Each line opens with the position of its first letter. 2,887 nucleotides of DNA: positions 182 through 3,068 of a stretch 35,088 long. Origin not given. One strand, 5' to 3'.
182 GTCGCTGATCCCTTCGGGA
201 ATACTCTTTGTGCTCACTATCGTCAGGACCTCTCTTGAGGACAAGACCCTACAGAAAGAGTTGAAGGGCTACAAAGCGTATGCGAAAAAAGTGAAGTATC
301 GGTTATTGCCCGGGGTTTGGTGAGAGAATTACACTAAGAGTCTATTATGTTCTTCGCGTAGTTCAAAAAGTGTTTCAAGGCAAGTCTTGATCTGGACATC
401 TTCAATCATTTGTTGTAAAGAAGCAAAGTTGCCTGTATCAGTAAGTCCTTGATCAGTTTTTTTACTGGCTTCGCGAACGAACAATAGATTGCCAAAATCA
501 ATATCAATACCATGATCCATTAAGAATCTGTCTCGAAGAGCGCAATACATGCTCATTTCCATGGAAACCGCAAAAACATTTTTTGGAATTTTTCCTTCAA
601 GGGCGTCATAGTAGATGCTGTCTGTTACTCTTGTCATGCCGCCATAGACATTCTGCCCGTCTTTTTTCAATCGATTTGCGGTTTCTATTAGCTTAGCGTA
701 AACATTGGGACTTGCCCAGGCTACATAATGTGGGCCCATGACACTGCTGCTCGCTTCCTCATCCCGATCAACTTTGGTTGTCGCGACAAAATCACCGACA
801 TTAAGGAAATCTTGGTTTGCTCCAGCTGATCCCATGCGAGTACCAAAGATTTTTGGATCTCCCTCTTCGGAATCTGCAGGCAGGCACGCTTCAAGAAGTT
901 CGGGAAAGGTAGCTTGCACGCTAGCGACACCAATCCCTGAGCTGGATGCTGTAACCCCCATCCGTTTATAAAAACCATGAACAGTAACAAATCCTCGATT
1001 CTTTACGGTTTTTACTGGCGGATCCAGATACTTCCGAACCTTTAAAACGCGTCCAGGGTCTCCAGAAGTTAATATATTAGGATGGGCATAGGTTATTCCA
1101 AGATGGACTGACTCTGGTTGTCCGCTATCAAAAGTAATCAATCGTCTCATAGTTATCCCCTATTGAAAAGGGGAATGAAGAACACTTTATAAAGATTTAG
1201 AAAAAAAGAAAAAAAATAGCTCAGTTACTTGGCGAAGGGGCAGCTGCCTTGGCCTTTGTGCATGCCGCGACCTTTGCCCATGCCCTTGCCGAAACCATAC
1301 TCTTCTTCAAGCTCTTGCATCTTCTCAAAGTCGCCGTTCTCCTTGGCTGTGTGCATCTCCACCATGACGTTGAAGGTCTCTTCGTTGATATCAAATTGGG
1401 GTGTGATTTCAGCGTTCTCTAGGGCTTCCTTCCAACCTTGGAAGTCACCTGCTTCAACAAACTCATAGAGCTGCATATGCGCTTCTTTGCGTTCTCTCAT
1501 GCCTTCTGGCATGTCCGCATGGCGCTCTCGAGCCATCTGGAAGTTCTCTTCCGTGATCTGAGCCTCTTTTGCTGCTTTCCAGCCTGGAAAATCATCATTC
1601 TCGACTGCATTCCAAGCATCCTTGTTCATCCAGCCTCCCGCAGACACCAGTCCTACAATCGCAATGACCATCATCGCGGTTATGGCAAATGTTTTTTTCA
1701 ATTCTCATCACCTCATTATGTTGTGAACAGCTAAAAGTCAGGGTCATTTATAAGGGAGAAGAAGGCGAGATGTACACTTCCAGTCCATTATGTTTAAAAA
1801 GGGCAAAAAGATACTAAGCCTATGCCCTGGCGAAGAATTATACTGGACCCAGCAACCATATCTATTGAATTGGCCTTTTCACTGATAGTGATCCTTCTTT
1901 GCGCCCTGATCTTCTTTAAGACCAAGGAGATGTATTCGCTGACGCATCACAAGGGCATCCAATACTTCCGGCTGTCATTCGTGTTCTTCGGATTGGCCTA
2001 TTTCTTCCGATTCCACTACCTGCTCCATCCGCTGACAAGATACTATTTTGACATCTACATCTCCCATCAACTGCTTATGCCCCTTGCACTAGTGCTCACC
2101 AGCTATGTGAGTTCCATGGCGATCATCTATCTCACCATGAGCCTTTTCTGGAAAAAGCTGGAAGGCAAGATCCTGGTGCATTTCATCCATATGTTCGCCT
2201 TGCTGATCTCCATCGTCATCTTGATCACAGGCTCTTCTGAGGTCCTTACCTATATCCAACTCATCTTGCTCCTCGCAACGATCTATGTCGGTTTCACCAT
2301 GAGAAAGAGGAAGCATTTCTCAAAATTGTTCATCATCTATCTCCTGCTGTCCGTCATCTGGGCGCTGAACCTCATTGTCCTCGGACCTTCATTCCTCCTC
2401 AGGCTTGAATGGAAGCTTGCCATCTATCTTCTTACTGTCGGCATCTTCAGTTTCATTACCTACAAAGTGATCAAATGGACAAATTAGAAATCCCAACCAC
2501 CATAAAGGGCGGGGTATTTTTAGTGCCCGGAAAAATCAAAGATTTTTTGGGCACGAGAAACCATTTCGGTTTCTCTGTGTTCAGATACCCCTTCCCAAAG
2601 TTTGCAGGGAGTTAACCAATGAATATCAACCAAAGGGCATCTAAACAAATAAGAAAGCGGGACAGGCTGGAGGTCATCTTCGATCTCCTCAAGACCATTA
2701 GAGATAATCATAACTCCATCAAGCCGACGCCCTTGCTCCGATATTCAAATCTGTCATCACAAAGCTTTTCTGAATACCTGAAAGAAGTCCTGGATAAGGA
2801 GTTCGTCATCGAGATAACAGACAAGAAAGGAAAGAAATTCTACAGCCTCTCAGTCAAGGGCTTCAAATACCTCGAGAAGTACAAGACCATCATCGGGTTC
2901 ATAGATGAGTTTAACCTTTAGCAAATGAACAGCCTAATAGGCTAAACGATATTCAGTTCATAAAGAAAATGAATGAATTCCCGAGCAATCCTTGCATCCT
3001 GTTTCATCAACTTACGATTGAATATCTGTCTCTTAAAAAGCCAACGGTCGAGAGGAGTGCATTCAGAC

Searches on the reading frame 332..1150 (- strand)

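Call 22: search_protein_families(library=pfam, proteins=[window:332-1150:-], max_evalue=0.001)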
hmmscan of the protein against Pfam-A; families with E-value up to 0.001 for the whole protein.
window:332-1150:- (273 aa): 1 family
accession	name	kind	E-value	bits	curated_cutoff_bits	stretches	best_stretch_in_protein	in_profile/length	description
PF01048.26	PNP_UDP_1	-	8.5e-11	42.1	25.1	1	26-203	3-178/233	Phosphorylase superfamily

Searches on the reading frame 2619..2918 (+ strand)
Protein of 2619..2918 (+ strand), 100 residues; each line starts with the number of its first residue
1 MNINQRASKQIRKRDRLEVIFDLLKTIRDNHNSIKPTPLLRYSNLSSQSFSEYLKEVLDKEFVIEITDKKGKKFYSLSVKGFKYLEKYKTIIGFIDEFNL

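Call 22: search_protein_families(library=pfam, proteins=[window:2619-2918:+], max_evalue=0.001)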
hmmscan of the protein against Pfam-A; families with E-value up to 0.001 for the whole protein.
window:2619-2918:+ (100 aa): 1 family
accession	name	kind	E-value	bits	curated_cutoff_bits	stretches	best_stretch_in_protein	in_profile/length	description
PF14947.12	HTH_45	-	1.3e-12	48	25.5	1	13-92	1-73/77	Winged helix-turn-helix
